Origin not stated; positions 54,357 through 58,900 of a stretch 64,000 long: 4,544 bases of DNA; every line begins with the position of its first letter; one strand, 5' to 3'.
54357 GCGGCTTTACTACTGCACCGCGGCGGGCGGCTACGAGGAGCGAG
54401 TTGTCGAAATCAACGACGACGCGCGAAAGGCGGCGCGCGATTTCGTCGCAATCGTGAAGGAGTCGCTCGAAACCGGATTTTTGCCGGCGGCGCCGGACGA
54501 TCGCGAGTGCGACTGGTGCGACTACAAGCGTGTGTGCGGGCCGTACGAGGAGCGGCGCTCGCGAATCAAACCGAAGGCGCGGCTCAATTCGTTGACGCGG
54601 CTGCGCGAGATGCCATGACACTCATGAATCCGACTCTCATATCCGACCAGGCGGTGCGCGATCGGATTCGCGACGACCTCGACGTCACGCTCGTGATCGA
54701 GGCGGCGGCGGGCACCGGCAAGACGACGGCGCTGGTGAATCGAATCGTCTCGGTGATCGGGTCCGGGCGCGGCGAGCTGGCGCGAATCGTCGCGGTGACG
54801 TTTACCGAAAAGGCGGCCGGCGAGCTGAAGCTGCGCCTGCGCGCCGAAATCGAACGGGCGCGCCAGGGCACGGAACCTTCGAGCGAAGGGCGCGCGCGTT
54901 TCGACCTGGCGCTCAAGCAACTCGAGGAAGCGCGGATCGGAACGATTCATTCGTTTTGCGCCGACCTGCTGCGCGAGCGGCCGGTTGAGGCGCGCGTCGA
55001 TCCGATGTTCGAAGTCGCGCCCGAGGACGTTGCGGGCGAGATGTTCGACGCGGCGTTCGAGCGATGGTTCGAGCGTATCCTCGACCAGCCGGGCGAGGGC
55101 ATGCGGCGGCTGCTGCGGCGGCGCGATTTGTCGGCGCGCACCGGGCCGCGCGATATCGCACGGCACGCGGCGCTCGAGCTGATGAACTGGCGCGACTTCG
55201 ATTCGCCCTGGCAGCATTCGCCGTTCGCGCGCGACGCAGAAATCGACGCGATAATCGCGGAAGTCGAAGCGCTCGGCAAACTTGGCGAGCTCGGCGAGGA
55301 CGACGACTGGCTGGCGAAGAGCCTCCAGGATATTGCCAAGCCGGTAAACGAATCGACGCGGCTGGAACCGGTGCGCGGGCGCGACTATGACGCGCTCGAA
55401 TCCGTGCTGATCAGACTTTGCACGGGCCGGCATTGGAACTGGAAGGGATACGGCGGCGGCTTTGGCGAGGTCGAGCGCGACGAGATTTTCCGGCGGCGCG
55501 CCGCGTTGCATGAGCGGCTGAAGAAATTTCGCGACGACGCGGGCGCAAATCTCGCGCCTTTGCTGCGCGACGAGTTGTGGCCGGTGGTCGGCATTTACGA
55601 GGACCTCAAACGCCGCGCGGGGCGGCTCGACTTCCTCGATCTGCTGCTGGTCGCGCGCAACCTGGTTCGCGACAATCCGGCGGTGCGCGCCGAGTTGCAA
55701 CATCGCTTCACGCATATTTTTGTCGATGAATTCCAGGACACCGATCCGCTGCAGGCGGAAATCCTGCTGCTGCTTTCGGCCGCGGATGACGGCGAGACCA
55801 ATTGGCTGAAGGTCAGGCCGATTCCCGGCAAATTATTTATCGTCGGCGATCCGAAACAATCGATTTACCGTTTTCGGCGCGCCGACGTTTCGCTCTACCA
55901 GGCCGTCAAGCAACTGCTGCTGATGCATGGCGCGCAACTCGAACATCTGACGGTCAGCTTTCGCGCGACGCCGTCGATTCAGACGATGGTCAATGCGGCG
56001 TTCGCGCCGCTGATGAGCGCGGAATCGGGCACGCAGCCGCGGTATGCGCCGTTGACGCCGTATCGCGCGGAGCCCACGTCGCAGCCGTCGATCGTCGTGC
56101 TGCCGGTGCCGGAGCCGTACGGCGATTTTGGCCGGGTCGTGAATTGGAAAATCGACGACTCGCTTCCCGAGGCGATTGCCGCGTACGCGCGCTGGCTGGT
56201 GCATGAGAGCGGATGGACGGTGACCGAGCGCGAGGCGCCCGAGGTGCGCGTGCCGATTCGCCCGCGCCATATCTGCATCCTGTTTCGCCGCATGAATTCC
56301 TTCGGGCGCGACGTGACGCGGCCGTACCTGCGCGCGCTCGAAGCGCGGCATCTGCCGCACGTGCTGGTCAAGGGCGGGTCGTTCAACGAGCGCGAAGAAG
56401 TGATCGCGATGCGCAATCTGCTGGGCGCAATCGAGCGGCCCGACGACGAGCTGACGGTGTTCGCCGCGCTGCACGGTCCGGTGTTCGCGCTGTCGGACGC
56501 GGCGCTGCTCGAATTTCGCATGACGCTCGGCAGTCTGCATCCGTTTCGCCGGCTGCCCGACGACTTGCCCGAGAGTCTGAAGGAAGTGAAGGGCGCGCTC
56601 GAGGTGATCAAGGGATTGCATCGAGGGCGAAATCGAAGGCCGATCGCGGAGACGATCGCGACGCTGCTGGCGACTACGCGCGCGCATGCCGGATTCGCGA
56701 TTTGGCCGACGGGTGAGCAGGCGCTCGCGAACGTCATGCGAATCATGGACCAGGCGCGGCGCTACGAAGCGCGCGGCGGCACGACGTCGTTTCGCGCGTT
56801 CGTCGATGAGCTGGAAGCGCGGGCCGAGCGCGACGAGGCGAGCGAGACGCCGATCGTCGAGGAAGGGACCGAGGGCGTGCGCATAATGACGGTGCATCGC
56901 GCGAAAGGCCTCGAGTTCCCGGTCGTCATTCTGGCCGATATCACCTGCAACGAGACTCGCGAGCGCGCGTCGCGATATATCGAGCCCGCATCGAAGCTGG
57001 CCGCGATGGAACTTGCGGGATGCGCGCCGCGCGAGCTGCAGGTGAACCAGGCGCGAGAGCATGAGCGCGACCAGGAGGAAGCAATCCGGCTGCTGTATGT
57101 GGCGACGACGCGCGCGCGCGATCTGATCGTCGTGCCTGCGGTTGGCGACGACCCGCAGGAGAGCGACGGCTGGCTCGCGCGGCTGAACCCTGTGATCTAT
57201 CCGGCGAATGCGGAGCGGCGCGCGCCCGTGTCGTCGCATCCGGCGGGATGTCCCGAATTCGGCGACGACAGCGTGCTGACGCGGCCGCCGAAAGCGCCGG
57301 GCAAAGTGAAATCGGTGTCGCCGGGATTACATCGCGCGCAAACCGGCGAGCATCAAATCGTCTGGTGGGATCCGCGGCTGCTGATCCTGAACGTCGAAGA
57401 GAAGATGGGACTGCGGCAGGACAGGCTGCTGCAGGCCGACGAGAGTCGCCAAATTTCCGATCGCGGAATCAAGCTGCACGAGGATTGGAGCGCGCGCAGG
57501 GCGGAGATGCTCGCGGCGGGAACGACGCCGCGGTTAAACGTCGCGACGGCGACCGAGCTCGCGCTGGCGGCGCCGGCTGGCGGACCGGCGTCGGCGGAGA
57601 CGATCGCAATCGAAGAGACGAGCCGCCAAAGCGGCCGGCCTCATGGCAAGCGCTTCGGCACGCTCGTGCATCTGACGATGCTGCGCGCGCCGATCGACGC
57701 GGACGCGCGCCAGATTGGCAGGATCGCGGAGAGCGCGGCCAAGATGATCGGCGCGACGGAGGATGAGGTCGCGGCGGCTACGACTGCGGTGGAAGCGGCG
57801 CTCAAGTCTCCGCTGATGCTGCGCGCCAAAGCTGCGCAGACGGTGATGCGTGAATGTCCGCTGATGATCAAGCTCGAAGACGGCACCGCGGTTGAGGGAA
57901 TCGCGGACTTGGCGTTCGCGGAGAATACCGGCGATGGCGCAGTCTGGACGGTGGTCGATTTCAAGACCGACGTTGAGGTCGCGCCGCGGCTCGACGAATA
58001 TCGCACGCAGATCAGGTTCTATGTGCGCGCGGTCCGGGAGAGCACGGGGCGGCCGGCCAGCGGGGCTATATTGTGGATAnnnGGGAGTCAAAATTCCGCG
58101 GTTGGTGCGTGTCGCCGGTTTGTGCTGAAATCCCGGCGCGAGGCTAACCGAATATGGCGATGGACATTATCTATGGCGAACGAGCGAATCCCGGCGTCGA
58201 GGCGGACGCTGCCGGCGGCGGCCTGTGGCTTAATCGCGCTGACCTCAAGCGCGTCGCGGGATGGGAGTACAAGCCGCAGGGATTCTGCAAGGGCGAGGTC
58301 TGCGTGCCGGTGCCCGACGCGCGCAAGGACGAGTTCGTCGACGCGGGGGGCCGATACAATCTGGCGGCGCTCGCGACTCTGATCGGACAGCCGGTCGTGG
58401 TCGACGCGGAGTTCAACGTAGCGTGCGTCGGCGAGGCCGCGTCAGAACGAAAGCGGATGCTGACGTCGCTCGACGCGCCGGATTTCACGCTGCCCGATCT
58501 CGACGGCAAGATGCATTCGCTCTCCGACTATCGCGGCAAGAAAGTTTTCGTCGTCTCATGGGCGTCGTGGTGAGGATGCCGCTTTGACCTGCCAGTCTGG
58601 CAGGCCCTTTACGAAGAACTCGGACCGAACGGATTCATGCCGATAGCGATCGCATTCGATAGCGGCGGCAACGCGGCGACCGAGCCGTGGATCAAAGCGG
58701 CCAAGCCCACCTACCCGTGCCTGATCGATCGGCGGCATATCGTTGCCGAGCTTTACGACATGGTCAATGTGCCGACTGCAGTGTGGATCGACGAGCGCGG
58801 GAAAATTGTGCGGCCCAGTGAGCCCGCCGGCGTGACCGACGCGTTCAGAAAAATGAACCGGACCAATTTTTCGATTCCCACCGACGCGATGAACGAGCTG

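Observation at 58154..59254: Unannotated thioredoxin-fold selenoprotein: in-frame UGA at the redox motif (W-U-G-C) with a downstream SECIS-like hairpin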

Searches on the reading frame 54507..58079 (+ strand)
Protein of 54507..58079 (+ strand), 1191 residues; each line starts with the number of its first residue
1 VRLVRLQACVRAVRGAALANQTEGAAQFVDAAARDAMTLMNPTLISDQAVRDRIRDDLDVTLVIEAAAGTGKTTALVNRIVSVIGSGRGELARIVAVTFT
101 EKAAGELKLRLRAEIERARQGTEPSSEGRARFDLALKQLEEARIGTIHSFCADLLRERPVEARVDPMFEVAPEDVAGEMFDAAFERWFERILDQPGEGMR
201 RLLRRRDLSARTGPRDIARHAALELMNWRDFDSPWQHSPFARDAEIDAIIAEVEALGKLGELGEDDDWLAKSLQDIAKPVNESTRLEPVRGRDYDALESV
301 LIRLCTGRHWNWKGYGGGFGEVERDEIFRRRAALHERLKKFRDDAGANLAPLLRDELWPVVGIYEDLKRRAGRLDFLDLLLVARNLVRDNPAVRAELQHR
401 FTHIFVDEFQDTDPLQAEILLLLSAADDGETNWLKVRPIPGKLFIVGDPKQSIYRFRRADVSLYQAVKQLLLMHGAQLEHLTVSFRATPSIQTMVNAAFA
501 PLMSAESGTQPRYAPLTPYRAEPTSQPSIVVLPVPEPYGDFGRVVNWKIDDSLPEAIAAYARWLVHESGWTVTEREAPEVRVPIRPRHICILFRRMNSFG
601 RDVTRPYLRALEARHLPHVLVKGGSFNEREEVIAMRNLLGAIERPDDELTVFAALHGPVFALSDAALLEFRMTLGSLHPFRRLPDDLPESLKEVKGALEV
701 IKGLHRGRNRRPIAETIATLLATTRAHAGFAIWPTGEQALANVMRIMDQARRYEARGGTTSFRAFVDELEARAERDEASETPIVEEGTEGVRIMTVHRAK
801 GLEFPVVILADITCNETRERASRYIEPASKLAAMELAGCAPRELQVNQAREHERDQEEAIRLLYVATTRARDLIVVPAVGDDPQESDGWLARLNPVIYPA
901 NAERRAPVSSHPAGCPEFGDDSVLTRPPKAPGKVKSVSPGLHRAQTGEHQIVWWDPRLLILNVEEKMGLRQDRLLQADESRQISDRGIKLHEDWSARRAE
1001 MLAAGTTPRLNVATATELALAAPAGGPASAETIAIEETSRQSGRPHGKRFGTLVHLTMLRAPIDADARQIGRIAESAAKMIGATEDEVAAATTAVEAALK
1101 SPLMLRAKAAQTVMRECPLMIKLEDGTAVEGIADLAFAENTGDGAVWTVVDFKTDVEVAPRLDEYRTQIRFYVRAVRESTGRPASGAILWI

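Call 41: search_protein_families(library=ncbifam, proteins=[window:54507-58079:+], max_evalue=0.001)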
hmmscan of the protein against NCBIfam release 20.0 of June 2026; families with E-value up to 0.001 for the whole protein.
window:54507-58079:+ (1191 aa): 15 families
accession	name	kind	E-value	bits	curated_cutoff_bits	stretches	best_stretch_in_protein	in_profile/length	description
TIGR02785.1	addA_Gpos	equivalog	5.6e-70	236.5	707.65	2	363-893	347-894/1234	helicase-exonuclease AddAB subunit AddA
TIGR02784.1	addA_alphas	equivalog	7.5e-64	216.6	860.75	2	361-899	348-891/1138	double-strand break repair helicase AddA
TIGR00609.1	recB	equivalog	2.7e-62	211.3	696.05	2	364-877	330-811/1175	exodeoxyribonuclease V subunit beta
NF010485.0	PRK13909.1-2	equivalog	7.5e-42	143.6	650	3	365-504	293-429/909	RecB-like helicase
TIGR01073.1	pcrA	equivalog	2.1e-41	142.1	911.2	3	365-462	174-258/725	DNA helicase PcrA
NF008743.0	PRK11773.1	equivalog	9.4e-37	126.7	965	3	360-497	173-295/720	DNA helicase II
TIGR01075.1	uvrD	equivalog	4e-36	124.6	1144.45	2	361-497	169-290/715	DNA helicase II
NF010487.0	PRK13909.1-4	equivalog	7.5e-35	120.4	759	3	366-500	290-421/924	RecB-like helicase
TIGR01074.1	rep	equivalog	5.1e-26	91.1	951.45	3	364-461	170-254/668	DNA helicase Rep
NF008128.0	PRK10876.1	equivalog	1.1e-25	89.6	1697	2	367-500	342-462/1181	exodeoxyribonuclease V subunit beta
NF010484.0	PRK13909.1-1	equivalog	2.5e-19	68.6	1074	2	396-500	340-436/945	RecB-like helicase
NF010486.0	PRK13909.1-3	equivalog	7.2e-19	67.3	1109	2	399-499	329-423/921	RecB-like helicase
NF008276.0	PRK11054.1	equivalog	1.6e-18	66.6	543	2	357-496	392-513/684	DNA helicase IV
NF008172.0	PRK10919.1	equivalog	4.3e-17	61.6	1168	2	361-460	168-254/673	DNA helicase Rep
NF041464.1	HelD_BACSU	equivalog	6.8e-05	21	419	0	53-91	220-258/779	RNA polymerase recycling motor HelD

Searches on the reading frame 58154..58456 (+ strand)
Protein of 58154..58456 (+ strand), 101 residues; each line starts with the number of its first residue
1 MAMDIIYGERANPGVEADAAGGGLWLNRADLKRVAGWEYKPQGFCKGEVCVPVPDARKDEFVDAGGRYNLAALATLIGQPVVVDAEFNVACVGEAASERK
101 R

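Call 63: predict_structure(alignment_id=A5)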
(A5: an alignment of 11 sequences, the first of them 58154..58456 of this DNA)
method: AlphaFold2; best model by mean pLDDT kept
length: 101 residues; sequences in the alignment: 11
mean_pLDDT: 91.9   pTM: 0.82
mean pLDDT of the five models: 91.9, 90.4, 90.3, 90.3, 89.8
residues with pLDDT >= 90: 83; 70-90: 17; 50-70: 1; < 50: 0
segments of 3 or more residues with pLDDT < 50: none
pLDDT, mean of each block of 10 residues (from residue 1): 90 92 92 95 94 93 95 94 91 85 65
secondary structure, 60 per line:
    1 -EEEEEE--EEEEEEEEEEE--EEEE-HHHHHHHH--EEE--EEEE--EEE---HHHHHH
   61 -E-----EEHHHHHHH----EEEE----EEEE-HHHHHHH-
elements in order: E2-7 E10-20 E23-26 H28-35 E38-40 E43-46 E49-51 H55-60 H70-76 E81-84 E89-92 H94-100
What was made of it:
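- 58154..58456 (+): N-terminal alpha/beta domain of about 100 residues, with invariant C45 and C50 (C-x4-C). Its function is unknown. AlphaFold2 gives pLDDT 91.9 (call 63).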

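Call 65: fold_search(model_id=the predicted structure, library=pdb)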
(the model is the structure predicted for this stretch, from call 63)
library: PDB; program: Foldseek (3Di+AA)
matches with E <= 10: 82; with E <= 0.001: 0
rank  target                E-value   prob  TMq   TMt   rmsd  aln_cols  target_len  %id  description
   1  1ze3_D                2.8e-01  0.38  0.42  0.39   8.3       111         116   15  Crystal Structure of the Ternary Complex of FIMD (N-Terminal Domain) with FIMC and the Pilin Domain of FIMH (released 2005-06-14)
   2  3rfz_B                3.9e-01  0.28  0.36  0.07   7.2       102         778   14  Crystal structure of the FimD usher bound to its cognate FimC:FimH substrate (released 2011-06-01)
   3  3bwu_D                6.4e-01  0.25  0.40  0.35   7.1       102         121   14  Crystal structure of the ternary complex of FimD (N-Terminal Domain, FimDN) with FimC and the N-terminally truncated p (released 2008-03-04)
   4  4b0e_A                6.8e-01  0.28  0.40  0.41   7.0        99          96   11  Crystal structure of the Caf1A usher protein N-terminal domain from Yersinia pestis (released 2012-09-26)
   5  3rfz_E                8.7e-01  0.16  0.36  0.07   7.5       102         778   14  Crystal structure of the FimD usher bound to its cognate FimC:FimH substrate (released 2011-06-01)
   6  1zdv_MODEL_1_A        8.7e-01  0.15  0.34  0.31   8.0       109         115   14  Solution Structure of the type 1 pilus assembly platform FimD(25-139) (released 2005-06-14)
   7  4b0e_B                9.9e-01  0.23  0.40  0.41   6.9        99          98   11  Crystal structure of the Caf1A usher protein N-terminal domain from Yersinia pestis (released 2012-09-26)
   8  7b0x_D                1.1e+00  0.21  0.42  0.37   5.2       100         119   13  Crystal structure of the ternary complex of the E. coli type 1 pilus proteins FimC, FimI and the N-terminal domain of  (released 2021-12-08)
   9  9bog_D                1.2e+00  0.15  0.38  0.07   7.3       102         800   14  Structural basis for adhesin secretion by the outer-membrane usher in type 1 pili (released 2024-10-09)
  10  8imd_B                1.2e+00  0.14  0.26  0.14  10.0        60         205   17  Crystal structure of Cu/Zn Superoxide dismutase from Paenibacillus lautus (released 2024-01-17)
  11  7lhg_C                1.4e+00  0.14  0.41  0.07   7.4       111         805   14  Cryo-EM structure of E. coli P pilus tip assembly intermediate PapC-PapD-PapK-PapG in the first conformation (released 2021-08-11)
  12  3h9n                  1.6e+00  0.11  0.30  0.19  10.1        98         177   14  Crystal structure of the ribosome maturation factor rimm (hi0203) from h.influenzae. northeast structural genomics conso (released 2009-05-19)
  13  1zdx_MODEL_1_A        1.9e+00  0.12  0.38  0.38   7.0       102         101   15  Solution Structure of the type 1 pilus assembly platform FimD(25-125) (released 2005-06-14)
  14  9bbf_F                2.0e+00  0.04  0.28  0.11  12.0       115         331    7  Structure of Clostridioides difficile Component A (50-463) in Complex with a CDTb Oligomer (released 2024-11-27)
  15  4b0e_D                2.1e+00  0.18  0.42  0.42   5.5        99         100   10  Crystal structure of the Caf1A usher protein N-terminal domain from Yersinia pestis (released 2012-09-26)
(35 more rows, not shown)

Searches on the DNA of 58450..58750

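Call 70: search_rna_families(source=window, start=58450, end=58750, threshold=evalue, max_evalue=10)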
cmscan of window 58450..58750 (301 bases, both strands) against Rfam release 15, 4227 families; matches with E-value up to 10: 1.
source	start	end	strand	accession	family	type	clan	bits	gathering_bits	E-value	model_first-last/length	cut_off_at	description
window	58521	58587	-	RF01561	DdR11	Gene; snRNA; snoRNA; CD-box;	-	12.4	65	7.1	1-76/76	no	Dictyostelium snoRNA DdR11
